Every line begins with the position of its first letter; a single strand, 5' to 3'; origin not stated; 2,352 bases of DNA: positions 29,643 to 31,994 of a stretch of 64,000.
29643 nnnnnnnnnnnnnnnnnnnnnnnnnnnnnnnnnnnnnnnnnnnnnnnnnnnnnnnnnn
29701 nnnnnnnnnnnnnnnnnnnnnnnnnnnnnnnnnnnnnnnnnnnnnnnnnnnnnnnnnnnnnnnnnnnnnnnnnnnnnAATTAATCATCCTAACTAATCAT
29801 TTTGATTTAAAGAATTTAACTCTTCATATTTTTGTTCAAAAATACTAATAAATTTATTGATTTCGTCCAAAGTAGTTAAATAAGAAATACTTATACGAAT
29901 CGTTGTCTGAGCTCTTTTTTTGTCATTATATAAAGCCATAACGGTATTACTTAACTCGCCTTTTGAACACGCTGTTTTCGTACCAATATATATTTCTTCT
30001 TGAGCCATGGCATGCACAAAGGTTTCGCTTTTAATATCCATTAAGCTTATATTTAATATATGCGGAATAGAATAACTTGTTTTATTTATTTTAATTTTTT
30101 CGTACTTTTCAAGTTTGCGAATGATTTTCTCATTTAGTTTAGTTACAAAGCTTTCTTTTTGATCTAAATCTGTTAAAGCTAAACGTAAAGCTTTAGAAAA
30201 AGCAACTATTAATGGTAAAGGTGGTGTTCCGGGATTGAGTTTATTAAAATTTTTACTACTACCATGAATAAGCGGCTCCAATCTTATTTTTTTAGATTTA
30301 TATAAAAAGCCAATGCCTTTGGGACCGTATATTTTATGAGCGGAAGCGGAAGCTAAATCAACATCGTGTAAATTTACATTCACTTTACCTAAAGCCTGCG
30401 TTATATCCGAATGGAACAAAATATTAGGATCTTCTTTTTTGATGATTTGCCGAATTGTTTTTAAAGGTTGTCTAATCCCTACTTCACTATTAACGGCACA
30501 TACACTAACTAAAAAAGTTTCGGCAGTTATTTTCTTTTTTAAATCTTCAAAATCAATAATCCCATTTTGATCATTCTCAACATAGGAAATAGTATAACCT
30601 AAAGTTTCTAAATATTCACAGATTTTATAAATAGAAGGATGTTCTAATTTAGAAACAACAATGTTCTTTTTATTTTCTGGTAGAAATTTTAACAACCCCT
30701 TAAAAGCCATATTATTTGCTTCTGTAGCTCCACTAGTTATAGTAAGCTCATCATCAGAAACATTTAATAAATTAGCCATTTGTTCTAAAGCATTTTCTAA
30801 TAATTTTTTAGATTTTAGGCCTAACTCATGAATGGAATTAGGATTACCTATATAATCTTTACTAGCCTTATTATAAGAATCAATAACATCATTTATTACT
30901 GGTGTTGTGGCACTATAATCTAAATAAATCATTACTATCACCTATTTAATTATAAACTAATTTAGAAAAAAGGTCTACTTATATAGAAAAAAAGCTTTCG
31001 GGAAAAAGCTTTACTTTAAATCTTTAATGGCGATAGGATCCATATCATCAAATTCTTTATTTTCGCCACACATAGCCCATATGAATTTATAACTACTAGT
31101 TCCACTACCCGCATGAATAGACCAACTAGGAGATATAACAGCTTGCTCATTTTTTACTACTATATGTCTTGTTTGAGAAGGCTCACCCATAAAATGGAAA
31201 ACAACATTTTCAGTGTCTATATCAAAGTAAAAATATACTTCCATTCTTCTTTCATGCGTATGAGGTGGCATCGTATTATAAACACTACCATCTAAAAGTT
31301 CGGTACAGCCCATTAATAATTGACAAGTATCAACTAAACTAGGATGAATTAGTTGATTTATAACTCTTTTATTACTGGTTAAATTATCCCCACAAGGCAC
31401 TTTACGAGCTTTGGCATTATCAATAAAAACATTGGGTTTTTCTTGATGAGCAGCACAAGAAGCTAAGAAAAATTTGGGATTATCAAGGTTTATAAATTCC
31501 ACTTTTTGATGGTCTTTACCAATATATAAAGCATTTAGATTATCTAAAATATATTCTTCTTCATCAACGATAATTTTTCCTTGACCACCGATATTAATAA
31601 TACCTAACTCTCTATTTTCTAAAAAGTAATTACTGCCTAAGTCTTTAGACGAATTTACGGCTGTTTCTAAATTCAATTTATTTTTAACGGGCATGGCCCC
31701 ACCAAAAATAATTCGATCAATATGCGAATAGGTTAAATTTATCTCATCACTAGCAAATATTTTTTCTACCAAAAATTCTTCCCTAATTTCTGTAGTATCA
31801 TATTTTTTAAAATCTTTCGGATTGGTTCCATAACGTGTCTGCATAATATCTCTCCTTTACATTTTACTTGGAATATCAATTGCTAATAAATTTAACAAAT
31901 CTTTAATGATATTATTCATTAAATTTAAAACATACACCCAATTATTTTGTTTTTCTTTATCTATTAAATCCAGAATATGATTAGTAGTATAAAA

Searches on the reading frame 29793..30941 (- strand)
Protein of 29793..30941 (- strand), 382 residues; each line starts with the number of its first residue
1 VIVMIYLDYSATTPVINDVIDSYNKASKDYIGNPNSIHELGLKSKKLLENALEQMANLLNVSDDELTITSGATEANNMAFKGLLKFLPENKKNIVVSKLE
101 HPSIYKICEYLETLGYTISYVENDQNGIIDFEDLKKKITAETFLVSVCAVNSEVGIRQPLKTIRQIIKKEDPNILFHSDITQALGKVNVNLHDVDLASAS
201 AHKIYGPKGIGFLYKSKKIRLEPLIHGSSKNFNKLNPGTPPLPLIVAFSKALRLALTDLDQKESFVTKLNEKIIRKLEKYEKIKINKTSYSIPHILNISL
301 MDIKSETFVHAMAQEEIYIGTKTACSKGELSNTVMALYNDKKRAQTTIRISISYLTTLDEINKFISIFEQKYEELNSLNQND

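Call 74: search_protein_families(library=pfam, proteins=[window:29793-30941:-], max_evalue=0.00001)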
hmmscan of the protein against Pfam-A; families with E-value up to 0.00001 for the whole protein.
window:29793-30941:- (382 aa): 1 family
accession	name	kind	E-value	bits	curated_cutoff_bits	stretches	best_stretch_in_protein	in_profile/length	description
PF00266.25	Aminotran_5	-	1.1e-65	222.4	21.5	1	5-364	1-371/371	Aminotransferase class-V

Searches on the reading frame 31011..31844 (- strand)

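Call 73: search_protein_families(library=pfam, proteins=[window:31011-31844:-], max_evalue=0.00001)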
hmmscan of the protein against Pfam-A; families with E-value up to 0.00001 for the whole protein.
window:31011-31844:- (277 aa): 1 family
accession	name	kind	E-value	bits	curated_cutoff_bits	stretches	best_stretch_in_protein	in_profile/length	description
PF04962.18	KduI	-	1.6e-24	87.1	23.9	1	72-265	42-251/262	KduI/IolB family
